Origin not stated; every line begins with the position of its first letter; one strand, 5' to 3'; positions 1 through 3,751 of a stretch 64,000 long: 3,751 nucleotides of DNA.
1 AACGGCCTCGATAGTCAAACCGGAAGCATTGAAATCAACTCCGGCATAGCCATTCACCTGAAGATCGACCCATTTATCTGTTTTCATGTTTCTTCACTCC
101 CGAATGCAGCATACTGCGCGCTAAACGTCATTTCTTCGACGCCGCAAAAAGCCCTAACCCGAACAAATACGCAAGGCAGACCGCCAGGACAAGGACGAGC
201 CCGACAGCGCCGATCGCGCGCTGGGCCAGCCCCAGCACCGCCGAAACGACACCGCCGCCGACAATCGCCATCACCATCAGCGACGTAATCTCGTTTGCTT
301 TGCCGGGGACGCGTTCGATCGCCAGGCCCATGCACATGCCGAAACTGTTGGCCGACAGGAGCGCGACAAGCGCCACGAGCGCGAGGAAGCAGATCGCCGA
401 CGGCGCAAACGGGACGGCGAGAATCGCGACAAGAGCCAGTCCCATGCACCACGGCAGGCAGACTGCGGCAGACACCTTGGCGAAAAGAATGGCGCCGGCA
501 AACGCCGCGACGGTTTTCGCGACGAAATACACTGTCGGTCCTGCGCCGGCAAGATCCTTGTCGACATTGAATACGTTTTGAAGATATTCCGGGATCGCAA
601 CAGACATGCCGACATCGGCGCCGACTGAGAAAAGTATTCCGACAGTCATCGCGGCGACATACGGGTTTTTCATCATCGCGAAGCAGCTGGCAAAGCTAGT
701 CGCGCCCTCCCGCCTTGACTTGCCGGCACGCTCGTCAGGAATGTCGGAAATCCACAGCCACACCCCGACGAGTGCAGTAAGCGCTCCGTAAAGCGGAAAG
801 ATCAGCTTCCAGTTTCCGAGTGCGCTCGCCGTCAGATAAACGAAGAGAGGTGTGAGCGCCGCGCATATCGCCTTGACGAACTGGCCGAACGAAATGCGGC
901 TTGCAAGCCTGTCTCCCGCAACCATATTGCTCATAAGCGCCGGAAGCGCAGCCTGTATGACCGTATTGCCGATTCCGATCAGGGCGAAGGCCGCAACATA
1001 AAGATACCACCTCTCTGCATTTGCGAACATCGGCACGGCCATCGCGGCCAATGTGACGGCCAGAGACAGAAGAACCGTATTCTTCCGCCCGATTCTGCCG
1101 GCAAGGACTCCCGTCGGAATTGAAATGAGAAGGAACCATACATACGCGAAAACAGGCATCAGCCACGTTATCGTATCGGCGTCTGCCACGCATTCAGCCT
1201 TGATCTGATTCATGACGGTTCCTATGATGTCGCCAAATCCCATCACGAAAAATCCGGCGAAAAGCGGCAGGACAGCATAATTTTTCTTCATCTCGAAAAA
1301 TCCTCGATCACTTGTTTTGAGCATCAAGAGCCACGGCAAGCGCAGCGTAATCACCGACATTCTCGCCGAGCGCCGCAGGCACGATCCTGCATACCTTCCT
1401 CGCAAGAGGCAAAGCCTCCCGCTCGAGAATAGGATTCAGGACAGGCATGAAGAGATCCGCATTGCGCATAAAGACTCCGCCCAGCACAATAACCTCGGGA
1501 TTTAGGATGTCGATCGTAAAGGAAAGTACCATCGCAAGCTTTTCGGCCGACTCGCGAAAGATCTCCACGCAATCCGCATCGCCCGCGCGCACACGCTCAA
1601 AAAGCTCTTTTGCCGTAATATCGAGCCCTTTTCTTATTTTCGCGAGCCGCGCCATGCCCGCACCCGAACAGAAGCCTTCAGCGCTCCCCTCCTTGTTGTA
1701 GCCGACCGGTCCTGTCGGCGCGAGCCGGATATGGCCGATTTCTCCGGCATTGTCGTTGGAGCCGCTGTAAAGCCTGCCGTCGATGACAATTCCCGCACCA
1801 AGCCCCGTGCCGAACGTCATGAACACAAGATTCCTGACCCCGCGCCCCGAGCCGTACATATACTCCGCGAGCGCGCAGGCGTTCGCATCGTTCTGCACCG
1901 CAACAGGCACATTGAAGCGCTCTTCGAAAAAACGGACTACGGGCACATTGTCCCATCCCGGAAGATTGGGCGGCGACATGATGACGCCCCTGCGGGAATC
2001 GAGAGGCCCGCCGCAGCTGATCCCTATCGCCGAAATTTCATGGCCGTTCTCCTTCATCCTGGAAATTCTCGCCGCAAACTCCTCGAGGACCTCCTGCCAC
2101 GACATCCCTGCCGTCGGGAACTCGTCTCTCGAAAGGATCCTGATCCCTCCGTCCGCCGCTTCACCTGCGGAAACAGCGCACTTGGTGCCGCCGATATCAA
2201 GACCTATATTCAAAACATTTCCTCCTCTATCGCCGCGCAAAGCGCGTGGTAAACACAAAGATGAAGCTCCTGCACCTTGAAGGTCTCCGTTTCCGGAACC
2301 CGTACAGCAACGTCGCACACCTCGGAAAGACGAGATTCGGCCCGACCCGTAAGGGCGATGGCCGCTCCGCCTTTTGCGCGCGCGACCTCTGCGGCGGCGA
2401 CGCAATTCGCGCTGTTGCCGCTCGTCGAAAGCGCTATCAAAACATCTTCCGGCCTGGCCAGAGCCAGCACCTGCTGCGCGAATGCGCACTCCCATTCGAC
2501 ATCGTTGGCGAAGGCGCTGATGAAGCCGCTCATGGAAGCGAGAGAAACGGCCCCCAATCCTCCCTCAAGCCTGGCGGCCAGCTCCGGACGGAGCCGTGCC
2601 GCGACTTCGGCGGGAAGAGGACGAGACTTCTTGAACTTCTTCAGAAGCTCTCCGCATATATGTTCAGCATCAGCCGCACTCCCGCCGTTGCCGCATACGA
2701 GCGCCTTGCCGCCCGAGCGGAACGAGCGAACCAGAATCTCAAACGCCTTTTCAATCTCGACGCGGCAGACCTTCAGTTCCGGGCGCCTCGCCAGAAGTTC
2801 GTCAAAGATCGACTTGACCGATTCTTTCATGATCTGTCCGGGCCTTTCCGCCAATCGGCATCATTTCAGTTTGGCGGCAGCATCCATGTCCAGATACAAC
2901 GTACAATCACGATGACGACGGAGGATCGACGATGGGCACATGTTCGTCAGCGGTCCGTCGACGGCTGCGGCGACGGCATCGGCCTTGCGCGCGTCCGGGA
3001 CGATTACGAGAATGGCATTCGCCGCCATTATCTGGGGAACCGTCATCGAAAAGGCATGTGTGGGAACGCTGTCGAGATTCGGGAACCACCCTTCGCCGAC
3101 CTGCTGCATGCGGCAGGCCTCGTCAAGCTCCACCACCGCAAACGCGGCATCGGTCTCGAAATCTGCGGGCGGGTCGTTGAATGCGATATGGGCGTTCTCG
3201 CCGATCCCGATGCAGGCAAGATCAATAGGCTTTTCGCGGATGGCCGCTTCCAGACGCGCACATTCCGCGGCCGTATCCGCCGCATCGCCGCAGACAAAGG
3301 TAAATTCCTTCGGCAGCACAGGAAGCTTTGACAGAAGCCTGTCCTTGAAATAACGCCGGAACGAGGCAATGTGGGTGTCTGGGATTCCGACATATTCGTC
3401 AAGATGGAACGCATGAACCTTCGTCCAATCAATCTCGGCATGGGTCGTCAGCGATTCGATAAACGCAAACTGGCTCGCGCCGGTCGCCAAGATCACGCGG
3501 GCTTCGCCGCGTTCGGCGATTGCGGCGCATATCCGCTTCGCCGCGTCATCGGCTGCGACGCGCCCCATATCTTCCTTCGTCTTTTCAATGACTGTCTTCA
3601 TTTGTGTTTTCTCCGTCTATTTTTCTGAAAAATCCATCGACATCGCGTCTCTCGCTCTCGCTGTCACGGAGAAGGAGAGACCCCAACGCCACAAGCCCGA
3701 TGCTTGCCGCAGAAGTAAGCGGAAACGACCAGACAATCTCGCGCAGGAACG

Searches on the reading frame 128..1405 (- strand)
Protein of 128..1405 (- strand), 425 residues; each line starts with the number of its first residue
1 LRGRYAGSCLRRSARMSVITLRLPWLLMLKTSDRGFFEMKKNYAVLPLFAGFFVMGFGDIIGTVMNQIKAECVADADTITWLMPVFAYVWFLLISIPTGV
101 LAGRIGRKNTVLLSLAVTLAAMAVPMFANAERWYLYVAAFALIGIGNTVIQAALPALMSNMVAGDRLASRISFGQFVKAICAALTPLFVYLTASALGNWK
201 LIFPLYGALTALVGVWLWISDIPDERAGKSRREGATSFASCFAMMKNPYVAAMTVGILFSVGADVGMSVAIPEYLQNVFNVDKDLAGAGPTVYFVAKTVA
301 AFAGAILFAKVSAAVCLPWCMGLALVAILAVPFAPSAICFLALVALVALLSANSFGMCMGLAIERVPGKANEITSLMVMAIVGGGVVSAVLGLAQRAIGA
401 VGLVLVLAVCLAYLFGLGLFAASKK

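Call 21: search_protein_families(library=pfam, proteins=[window:128-1405:-])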
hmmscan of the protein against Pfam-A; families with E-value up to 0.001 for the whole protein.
window:128-1405:- (425 aa): 2 families
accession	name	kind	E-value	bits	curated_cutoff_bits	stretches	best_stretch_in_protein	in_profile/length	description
PF07690.21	MFS_1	-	3.7e-24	85.7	33.4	1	49-388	3-346/347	Major Facilitator Superfamily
PF13347.12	MFS_2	-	0.0001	21.4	27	1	75-163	257-344/427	MFS/sugar transport protein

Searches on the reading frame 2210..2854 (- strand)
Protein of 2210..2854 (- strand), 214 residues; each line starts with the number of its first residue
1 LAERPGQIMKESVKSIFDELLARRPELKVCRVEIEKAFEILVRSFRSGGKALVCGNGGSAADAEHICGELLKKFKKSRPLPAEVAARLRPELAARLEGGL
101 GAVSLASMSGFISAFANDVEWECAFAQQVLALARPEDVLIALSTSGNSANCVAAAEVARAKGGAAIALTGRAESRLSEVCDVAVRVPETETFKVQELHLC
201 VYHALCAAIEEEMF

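Call 33: search_protein_families(library=pfam, proteins=[window:2210-2854:-], max_evalue=0.01)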
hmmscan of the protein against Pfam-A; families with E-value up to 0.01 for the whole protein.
window:2210-2854:- (214 aa): 2 families
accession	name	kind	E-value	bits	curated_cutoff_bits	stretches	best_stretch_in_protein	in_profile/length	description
PF13580.11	SIS_2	-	6.4e-22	78.5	27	2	113-170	79-138/138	SIS domain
PF01380.27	SIS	-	2.9e-14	53.4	25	1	112-206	30-129/131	SIS domain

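Call 75: search_protein_families(library=ncbifam, proteins=[window:2210-2854:-], max_evalue=0.01)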
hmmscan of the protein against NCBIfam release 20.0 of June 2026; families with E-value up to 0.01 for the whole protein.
window:2210-2854:- (214 aa): 21 families
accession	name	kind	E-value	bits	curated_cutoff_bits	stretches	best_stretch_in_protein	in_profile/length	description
NF010546.0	PRK13936.1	equivalog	1e-44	152.7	276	1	10-214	4-193/197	phosphoheptose isomerase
TIGR00441.1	gmhA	equivalog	1.5e-40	138.7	209.45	1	40-210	3-154/154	D-sedoheptulose 7-phosphate isomerase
NF001628.0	PRK00414.1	equivalog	1.6e-35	122.4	265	2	99-213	76-190/192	D-sedoheptulose 7-phosphate isomerase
NF010547.0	PRK13938.1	equivalog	3.3e-31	108.5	320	1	14-214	8-192/196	D-sedoheptulose 7-phosphate isomerase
NF008138.0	PRK10886.1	equivalog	5.9e-27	94.7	352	1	33-214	26-191/196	DnaA initiator-associating protein DiaA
TIGR03127.2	RuMP_HxlB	equivalog_domain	3.4e-09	36.8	160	1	134-193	71-130/178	6-phospho-3-hexuloisomerase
NF002805.0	PRK02947.1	subfamily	5.4e-08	32.3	135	1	133-175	105-147/247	sugar isomerase domain-containing protein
NF041755.1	RuMP_HxlAB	equivalog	2.9e-07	29.8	500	1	135-193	288-346/391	bifunctional 3-hexulose-6-phosphate synthase/6-phospho-3-hexuloisomerase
TIGR00274.1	TIGR00274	equivalog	4.4e-07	29.3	302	1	136-186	127-177/291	N-acetylmuramic acid 6-phosphate etherase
NF008458.0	PRK11337.1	equivalog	9.1e-07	28.1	378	1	131-191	184-244/293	MurR/RpiR family transcriptional regulator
NF003915.0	PRK05441.1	subfamily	1.6e-06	27.4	168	1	133-186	129-182/300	N-acetylmuramic acid 6-phosphate etherase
NF009222.0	PRK12570.1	subfamily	1.7e-06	27.1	255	1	135-186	138-189/307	N-acetylmuramic acid 6-phosphate etherase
NF040776.2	AlsR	equivalog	2.3e-06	26.8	400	1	131-191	172-232/279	transcriptional repressor AlsR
NF012026.0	PRK15482.1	equivalog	5.5e-05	22.8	408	1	133-184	180-231/285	HTH-type transcriptional regulator MurR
NF008451.0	PRK11302.1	subfamily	0.0001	21.9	296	1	132-191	172-230/286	transcriptional regulator HexR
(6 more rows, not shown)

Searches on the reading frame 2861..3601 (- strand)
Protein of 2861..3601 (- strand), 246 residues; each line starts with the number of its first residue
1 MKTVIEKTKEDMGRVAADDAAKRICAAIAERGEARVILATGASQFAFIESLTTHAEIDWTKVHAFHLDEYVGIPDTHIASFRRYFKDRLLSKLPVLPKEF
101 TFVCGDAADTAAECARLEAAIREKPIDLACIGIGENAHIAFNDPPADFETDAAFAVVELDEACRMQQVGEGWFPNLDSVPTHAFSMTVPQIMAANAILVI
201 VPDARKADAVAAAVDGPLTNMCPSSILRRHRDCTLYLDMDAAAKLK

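Call 50: find_encoding_contigs(protein=window:2861-3601:-, flank=10000, max_places=3)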
Protein window:2861-3601:- (246 aa): 23 contigs read that carry it; 3 places shown.
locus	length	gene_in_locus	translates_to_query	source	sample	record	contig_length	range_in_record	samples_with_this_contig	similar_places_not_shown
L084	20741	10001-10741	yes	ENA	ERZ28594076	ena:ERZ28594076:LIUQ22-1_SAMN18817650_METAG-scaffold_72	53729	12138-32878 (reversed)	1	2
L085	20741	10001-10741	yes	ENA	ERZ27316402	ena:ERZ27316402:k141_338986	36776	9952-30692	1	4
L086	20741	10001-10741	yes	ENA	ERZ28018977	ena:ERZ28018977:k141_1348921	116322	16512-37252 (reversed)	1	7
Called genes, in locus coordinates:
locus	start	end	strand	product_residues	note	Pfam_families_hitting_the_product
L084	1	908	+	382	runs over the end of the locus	-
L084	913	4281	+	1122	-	-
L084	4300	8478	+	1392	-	PF22666:Glyco_hydro_2_N2, PF00703:Glyco_hydro_2 (weak), PF00728:Glyco_hydro_20 (weak), PF01261:AP_endonuc_2 (weak), PF18088:Glyco_H_20C_C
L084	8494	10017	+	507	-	PF00474:SSF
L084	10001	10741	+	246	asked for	PF01182:Glucosamine_iso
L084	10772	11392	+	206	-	PF13580:SIS_2, PF01380:SIS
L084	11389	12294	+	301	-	PF00480:ROK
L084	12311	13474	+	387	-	PF07690:MFS_1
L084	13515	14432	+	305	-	-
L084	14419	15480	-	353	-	PF00392:GntR, PF13545:HTH_Crp_2 (faint), PF13407:Peripla_BP_4, PF13377:Peripla_BP_3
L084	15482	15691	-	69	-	-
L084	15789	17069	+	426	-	PF07690:MFS_1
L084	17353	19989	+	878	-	PF00171:Aldedh, PF00465:Fe-ADH, PF13685:Fe-ADH_2, PF25137:ADH_Fe_C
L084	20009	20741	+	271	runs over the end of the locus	PF01636:APH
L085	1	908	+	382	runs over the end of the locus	-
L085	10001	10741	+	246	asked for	PF01182:Glucosamine_iso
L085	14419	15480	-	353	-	PF00392:GntR, PF13545:HTH_Crp_2 (faint), PF13407:Peripla_BP_4, PF13377:Peripla_BP_3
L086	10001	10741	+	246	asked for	PF01182:Glucosamine_iso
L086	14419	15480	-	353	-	PF00392:GntR, PF13545:HTH_Crp_2 (faint), PF13407:Peripla_BP_4, PF13377:Peripla_BP_3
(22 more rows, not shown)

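Call 75: search_protein_families(library=ncbifam, proteins=[L084:13515-14432:+, L084:11389-12294:+], max_evalue=0.01)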
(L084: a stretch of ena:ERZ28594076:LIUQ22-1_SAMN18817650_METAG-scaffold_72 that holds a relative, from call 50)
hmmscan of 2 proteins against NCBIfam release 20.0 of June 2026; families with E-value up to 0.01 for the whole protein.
L084:13515-14432:+ (305 aa): 2 families
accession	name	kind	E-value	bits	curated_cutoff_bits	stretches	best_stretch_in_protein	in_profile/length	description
TIGR00221.1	nagA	equivalog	4.7e-43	147.6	225.65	1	7-304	59-347/380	N-acetylglucosamine-6-phosphate deacetylase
NF008371.0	PRK11170.1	equivalog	1.8e-28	99.5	483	1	6-291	55-331/382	N-acetylglucosamine-6-phosphate deacetylase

L084:11389-12294:+ (301 aa): 13 families
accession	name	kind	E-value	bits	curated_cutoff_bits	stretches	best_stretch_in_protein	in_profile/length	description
TIGR00744.1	ROK_glcA_fam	subfamily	9.5e-51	172.9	260.35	1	3-289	1-302/318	ROK family glucokinase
NF003461.0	PRK05082.1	subfamily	1.5e-36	126.3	283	1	3-247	4-242/291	N-acetylmannosamine kinase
NF047821.1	NactlManKinNanK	equivalog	5.6e-34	118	450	1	3-264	4-258/288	N-acetylmannosamine kinase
NF007251.0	PRK09698.1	equivalog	5.4e-31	108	253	1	3-295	9-296/304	allose kinase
NF047937.1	TransRegNagC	equivalog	3.5e-30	105.5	650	1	42-286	122-375/399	DNA-binding transcriptional regulator NagC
NF009835.0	PRK13310.1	equivalog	1.5e-29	103.3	380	1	1-293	1-298/303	N-acetylglucosamine kinase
NF049930.1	TransRegMlc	equivalog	6.7e-28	98.1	530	1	56-283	142-378/405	sugar metabolism global transcriptional regulator Mlc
NF045551.1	GK_Pyrobac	equivalog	7.1e-28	97.7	500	1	56-285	44-270/294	ATP-dependent glucokinase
NF007108.0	PRK09557.1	equivalog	1.1e-27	97.1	443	1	1-258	2-264/303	fructokinase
NF042998.1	bglucokin_BglK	equivalog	8e-23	81.1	550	1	5-251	6-247/291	beta-glucoside kinase BglK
NF045942.1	PolPhglucPhase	equivalog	4.9e-17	62.5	250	1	3-164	3-156/242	polyphosphate--glucose phosphotransferase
NF045550.1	FrctkaseScrK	equivalog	3.7e-15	56.1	400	1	5-167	8-162/293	fructokinase ScrK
NF009836.0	PRK13311.1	equivalog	4.6e-10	39.2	551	1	1-218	1-225/256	N-acetyl-D-glucosamine kinase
